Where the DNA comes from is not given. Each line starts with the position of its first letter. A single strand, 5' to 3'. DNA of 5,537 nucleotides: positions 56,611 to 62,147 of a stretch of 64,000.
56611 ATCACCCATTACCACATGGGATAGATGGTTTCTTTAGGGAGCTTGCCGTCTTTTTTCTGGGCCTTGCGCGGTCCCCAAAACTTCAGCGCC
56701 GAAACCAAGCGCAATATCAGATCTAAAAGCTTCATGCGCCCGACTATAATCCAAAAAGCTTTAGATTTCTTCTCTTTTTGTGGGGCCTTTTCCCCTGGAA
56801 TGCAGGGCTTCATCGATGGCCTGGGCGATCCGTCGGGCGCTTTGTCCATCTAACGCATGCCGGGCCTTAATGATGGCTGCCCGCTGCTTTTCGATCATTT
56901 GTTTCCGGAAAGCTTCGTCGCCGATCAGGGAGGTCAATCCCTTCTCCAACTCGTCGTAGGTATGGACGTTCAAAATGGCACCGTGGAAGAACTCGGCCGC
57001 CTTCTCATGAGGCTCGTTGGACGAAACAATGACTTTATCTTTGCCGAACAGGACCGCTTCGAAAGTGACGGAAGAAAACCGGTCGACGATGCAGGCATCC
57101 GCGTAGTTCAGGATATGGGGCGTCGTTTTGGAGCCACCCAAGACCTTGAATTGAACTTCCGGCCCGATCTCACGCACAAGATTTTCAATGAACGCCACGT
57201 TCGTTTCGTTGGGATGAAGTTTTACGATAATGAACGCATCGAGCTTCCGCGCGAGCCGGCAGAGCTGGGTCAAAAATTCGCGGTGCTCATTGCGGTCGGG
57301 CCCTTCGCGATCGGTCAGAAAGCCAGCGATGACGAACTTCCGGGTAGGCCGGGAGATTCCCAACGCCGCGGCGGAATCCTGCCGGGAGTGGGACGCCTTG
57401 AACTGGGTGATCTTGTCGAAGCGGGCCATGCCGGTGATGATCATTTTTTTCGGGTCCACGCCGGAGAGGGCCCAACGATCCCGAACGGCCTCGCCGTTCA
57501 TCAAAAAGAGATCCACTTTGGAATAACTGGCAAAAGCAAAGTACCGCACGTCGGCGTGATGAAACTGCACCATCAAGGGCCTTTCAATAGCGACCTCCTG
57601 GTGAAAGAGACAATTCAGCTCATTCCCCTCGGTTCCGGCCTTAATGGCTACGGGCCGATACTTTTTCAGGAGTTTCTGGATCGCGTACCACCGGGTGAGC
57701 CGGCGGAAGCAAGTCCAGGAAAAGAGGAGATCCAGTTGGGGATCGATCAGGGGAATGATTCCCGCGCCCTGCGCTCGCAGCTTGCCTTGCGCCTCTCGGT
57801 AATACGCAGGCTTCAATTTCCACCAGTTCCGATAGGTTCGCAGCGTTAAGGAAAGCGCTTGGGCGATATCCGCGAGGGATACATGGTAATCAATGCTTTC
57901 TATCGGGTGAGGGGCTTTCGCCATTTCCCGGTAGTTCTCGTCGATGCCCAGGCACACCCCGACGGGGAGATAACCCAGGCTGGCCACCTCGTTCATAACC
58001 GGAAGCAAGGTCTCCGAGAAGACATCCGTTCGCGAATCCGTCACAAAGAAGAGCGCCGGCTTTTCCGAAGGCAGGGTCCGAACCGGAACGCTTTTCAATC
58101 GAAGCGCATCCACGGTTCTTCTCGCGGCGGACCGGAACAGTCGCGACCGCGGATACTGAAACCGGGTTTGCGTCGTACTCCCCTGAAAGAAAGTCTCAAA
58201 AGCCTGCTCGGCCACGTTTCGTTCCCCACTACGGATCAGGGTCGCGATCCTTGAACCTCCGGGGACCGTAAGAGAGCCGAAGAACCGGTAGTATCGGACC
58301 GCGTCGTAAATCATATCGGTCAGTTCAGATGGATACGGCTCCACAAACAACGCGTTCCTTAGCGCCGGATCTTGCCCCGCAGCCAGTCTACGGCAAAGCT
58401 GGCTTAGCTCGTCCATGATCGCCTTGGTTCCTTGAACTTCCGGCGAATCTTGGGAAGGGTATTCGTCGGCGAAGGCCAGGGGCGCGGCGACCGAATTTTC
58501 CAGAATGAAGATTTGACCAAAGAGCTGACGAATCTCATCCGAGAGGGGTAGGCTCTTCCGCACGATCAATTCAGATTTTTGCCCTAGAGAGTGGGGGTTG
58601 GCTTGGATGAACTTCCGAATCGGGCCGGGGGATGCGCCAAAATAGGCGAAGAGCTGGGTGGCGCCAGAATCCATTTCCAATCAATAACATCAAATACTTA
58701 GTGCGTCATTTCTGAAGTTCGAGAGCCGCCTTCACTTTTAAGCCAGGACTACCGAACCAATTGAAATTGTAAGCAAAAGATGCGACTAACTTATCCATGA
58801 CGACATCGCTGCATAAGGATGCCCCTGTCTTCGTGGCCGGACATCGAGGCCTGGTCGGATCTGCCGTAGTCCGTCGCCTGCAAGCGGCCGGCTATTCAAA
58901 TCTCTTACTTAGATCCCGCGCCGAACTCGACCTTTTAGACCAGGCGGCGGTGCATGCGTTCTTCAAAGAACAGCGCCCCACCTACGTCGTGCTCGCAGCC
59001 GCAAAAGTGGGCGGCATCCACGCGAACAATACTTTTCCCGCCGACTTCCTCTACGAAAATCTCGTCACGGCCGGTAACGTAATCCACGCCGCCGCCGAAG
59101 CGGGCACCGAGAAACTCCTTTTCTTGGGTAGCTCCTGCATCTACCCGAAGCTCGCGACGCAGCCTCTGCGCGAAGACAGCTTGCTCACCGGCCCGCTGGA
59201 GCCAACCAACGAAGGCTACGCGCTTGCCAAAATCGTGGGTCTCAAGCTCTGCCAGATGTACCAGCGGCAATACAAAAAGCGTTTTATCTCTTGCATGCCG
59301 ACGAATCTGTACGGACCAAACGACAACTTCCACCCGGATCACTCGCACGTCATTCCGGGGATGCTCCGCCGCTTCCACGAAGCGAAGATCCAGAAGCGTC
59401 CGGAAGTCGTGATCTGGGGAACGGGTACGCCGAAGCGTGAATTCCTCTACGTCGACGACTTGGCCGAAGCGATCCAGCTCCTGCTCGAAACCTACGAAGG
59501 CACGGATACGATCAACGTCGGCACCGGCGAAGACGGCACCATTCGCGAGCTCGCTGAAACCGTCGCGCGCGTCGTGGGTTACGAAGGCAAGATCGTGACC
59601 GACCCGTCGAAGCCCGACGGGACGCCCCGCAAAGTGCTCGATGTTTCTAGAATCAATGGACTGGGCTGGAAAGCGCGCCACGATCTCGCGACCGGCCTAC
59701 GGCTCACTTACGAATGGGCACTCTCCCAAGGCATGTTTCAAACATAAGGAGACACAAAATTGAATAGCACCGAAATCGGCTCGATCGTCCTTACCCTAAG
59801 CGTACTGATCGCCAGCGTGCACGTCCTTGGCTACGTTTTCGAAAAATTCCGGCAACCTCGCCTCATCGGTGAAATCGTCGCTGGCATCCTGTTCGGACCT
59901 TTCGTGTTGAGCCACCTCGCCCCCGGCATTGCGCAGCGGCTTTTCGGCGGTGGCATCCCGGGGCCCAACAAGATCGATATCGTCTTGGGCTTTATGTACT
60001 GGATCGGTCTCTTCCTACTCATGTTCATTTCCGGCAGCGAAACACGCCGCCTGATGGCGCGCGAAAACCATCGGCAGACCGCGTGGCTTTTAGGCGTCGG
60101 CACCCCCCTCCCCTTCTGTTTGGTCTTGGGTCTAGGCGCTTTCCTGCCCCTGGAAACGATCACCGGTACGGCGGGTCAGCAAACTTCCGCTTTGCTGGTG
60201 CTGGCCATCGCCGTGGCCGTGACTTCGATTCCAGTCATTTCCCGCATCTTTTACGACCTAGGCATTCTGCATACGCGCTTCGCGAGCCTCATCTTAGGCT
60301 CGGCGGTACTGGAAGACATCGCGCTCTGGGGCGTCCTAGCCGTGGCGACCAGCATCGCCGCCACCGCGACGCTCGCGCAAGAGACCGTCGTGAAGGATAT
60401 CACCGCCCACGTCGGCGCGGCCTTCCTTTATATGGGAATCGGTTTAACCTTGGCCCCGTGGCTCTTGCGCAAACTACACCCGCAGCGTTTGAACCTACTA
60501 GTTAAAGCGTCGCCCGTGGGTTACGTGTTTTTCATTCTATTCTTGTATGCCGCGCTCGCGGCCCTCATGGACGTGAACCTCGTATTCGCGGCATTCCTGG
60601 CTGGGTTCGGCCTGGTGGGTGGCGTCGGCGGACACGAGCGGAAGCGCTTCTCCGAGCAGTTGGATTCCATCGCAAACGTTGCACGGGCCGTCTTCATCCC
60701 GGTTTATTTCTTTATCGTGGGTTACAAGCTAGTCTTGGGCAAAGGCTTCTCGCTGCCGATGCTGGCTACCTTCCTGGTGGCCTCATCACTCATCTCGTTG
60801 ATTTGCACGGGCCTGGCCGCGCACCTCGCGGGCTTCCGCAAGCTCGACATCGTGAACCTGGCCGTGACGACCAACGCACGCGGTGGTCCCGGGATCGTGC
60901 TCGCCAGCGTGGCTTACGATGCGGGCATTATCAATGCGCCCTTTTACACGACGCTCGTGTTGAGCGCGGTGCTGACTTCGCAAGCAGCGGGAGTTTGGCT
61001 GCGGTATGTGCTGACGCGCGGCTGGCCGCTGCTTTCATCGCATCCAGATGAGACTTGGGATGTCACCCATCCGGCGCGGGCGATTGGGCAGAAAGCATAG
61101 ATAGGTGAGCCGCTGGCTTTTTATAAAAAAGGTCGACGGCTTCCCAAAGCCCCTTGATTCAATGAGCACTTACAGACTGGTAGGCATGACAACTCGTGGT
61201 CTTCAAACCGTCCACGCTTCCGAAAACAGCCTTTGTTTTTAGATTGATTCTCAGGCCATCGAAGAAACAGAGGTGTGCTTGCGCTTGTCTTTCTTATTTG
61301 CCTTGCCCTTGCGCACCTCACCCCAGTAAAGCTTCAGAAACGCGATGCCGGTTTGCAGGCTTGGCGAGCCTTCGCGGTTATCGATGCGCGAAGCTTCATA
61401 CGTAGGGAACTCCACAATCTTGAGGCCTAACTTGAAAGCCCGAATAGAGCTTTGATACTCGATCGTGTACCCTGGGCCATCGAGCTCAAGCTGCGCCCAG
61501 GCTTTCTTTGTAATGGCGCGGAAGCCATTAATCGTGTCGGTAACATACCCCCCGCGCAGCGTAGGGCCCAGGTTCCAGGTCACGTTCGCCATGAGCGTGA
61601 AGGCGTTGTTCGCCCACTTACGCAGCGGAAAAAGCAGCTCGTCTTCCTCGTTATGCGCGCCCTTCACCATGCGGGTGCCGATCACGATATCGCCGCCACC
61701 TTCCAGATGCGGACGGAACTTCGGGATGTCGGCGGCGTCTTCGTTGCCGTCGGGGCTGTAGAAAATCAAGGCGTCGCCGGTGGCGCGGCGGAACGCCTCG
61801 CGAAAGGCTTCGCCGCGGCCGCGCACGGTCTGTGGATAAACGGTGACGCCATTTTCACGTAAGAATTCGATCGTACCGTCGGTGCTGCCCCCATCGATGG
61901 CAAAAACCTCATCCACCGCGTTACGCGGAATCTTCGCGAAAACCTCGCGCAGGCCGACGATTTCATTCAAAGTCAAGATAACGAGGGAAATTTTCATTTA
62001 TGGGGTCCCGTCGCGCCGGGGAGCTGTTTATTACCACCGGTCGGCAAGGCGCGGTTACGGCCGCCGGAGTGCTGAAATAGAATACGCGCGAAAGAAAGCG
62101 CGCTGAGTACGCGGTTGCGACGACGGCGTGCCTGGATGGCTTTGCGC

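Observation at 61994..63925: DegT-fold enzyme with Lys->His at the Schiff-base position (ColD/E1 dehydratase hallmark) fused to a GT2-like domain, followed by a paralogous stand-alone GT2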

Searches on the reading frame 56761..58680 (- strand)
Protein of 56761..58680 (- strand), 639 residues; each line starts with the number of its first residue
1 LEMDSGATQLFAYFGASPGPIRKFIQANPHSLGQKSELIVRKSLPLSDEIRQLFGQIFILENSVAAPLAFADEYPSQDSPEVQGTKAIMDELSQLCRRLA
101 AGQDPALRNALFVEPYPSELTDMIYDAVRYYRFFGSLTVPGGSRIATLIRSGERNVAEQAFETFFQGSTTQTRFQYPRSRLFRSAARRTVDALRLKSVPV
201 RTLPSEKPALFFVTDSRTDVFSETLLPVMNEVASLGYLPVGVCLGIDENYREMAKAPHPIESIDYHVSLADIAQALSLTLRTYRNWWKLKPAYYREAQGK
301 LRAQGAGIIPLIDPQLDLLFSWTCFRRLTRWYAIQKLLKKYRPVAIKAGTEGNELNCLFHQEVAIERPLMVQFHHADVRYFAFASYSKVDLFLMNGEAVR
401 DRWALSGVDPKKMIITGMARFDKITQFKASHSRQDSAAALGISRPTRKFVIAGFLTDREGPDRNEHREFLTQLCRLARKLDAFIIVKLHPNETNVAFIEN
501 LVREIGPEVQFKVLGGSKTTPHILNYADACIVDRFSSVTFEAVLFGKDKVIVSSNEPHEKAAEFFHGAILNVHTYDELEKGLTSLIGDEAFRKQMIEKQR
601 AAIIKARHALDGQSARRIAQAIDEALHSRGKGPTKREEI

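Call 16: search_protein_families(library=ncbifam, proteins=[window:56761-58680:-], max_evalue=0.00001)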
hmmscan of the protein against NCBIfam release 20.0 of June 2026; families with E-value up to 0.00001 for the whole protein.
window:56761-58680:- (639 aa): 2 families
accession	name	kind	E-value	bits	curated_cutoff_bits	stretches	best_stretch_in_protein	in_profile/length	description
NF046086.1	BFO_1060_trans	domain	1.7e-11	43.9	200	1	462-626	203-364/365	BFO_1060 family glycosyltransferase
TIGR04396.2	surf_polysacc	subfamily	1.1e-06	28.1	125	0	468-631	209-368/427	surface carbohydrate biosynthesis protein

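Call 41: search_protein_families(library=pfam, proteins=[window:56761-58680:-], max_evalue=0.001)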
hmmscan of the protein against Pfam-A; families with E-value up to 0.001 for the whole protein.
window:56761-58680:- (639 aa): 2 families
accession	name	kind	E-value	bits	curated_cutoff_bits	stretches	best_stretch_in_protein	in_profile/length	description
PF00534.26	Glycos_transf_1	-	8.1e-05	22.7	26.4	1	491-600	55-170/172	Glycosyl transferases group 1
PF02350.25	Epimerase_2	-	0.00022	20.7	30.6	1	397-622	131-346/347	UDP-N-acetylglucosamine 2-epimerase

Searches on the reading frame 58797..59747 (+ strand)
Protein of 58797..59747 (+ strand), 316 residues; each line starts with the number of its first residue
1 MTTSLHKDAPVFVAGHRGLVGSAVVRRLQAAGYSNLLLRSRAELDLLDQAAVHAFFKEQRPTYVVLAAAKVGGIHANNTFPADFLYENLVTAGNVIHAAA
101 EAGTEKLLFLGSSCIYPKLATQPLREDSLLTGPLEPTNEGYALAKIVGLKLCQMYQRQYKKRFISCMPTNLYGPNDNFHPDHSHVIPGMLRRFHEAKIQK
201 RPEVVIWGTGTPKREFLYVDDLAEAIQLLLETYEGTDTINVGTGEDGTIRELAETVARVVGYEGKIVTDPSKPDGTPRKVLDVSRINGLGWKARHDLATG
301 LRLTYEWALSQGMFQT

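Call 16: search_protein_families(library=ncbifam, proteins=[window:58797-59747:+], max_evalue=0.00001)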
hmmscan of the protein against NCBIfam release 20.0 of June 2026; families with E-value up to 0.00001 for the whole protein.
window:58797-59747:+ (316 aa): 7 families
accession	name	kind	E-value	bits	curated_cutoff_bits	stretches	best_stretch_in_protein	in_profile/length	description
NF047922.1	GDPFucSynFcl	equivalog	1.6e-145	484.3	500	1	9-311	3-304/308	GDP-L-fucose synthase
TIGR01181.1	dTDP_gluc_dehyt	equivalog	2.5e-22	79.4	365.1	1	44-310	57-313/321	dTDP-glucose 4,6-dehydratase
TIGR01179.1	galE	equivalog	4.6e-20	71.7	262.3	1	44-309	54-326/332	UDP-glucose 4-epimerase GalE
TIGR04180.1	EDH_00030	hypoth_equivalog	1.8e-15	56.8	475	1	45-272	57-268/297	NAD-dependent 4,6-dehydratase LegB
TIGR02197.1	heptose_epim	equivalog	2.8e-11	43.2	274.6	1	12-266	2-266/316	ADP-glyceromanno-heptose 6-epimerase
NF007490.0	PRK10084.1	subfamily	2.8e-11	43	649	1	140-311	166-337/361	dTDP-glucose 4,6-dehydratase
NF007582.0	PRK10217.1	equivalog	1.4e-09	37.6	698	1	43-311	57-334/355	dTDP-glucose 4,6-dehydratase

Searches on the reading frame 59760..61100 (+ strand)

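Call 41: search_protein_families(library=pfam, proteins=[window:59760-61100:+], max_evalue=0.001)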
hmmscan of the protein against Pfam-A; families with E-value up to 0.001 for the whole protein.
window:59760-61100:+ (446 aa): 1 family
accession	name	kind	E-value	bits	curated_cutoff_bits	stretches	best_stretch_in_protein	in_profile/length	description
PF00999.27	Na_H_Exchanger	-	3.7e-39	135.1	26.2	1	18-418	2-373/375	Sodium/hydrogen exchanger, transmembrane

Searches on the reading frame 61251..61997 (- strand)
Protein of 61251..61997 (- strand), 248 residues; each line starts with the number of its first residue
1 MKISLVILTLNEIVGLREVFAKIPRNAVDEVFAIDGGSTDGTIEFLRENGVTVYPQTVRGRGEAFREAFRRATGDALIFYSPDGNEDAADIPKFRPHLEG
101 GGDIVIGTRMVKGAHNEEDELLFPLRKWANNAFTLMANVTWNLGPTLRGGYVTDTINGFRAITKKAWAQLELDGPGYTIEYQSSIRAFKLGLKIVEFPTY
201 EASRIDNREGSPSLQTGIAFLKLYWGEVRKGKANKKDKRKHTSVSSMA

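Call 3: search_protein_families(library=pfam, proteins=[window:61251-61997:-], max_evalue=0.01)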
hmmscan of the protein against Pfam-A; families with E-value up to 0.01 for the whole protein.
window:61251-61997:- (248 aa): 1 family
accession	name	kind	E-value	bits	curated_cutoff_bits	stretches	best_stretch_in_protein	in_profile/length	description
PF00535.33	Glycos_transf_2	-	3.2e-14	53.7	23.3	1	4-123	1-129/168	Glycosyl transferase family 2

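Call 4: search_protein_families(library=ncbifam, proteins=[window:61251-61997:-], max_evalue=0.01)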
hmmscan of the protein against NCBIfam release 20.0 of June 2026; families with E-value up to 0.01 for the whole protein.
window:61251-61997:- (248 aa): 6 families
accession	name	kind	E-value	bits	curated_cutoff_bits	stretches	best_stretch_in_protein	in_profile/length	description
TIGR04182.1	glyco_TIGR04182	equivalog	1.5e-24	86.9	325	1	3-208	2-197/293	S-layer glycoprotein N-glycosyltransferase AglJ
NF041391.1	DPhHxTase_Halo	equivalog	1.2e-13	50.6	375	1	10-172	4-155/213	dolichyl-phosphate hexose transferase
TIGR04283.1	glyco_like_mftF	equivalog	1.2e-09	38.1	182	1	3-79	1-78/221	TIGR04283 family arsenosugar biosynthesis glycosyltransferase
NF058614.1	PPMAGASynPpgS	equivalog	1.9e-09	37.3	370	1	5-174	4-169/226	polyprenyl-phospho-N-acetylgalactosaminyl synthase PpgS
NF010496.0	PRK13915.1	equivalog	3.1e-06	26.5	262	1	2-84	32-127/307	glucosyl-3-phosphoglycerate synthase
NF047588.1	GlcsyltransPgfSStrep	equivalog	0.0037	16.5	500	1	1-121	1-133/308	glycosyltransferase PgfS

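Call 68: find_encoding_contigs(protein=window:61251-61997:-, flank=10000, max_places=3)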
Protein window:61251-61997:- (248 aa): 1 contig read that carries it; 1 place shown.
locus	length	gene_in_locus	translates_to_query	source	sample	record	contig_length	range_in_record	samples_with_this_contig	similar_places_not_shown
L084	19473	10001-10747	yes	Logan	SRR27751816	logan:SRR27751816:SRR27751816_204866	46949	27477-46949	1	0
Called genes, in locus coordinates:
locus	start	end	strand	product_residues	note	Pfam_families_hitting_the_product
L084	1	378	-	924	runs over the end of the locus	-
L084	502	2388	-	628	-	PF03781:FGE-sulfatase, PF00454:PI3_PI4_kinase (faint)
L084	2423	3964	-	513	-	PF00149:Metallophos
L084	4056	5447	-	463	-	PF03448:MgtE_N, PF00571:CBS, PF01769:MgtE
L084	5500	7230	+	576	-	PF13606:Ank_3 (faint), PF00023:Ank (faint), PF12796:Ank_2 (weak), PF13637:Ank_4 (weak), PF13857:Ank_5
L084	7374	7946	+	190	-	-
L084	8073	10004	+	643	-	PF01041:DegT_DnrJ_EryC1, PF01053:Cys_Met_Meta_PP (faint)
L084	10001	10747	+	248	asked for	PF00535:Glycos_transf_2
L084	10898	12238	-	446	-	PF00999:Na_H_Exchanger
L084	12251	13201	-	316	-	PF04321:RmlD_sub_bind, PF01370:Epimerase, PF16363:GDP_Man_Dehyd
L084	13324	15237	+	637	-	-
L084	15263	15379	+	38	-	-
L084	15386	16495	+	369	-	PF00657:Lipase_GDSL, PF13472:Lipase_GDSL_2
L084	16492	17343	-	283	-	PF13489:Methyltransf_23, PF08241:Methyltransf_11, PF08242:Methyltransf_12, PF13649:Methyltransf_25 (weak)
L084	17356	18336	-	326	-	PF01408:GFO_IDH_MocA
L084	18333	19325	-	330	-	PF01408:GFO_IDH_MocA, PF01488:Shikimate_DH (weak)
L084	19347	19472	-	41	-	?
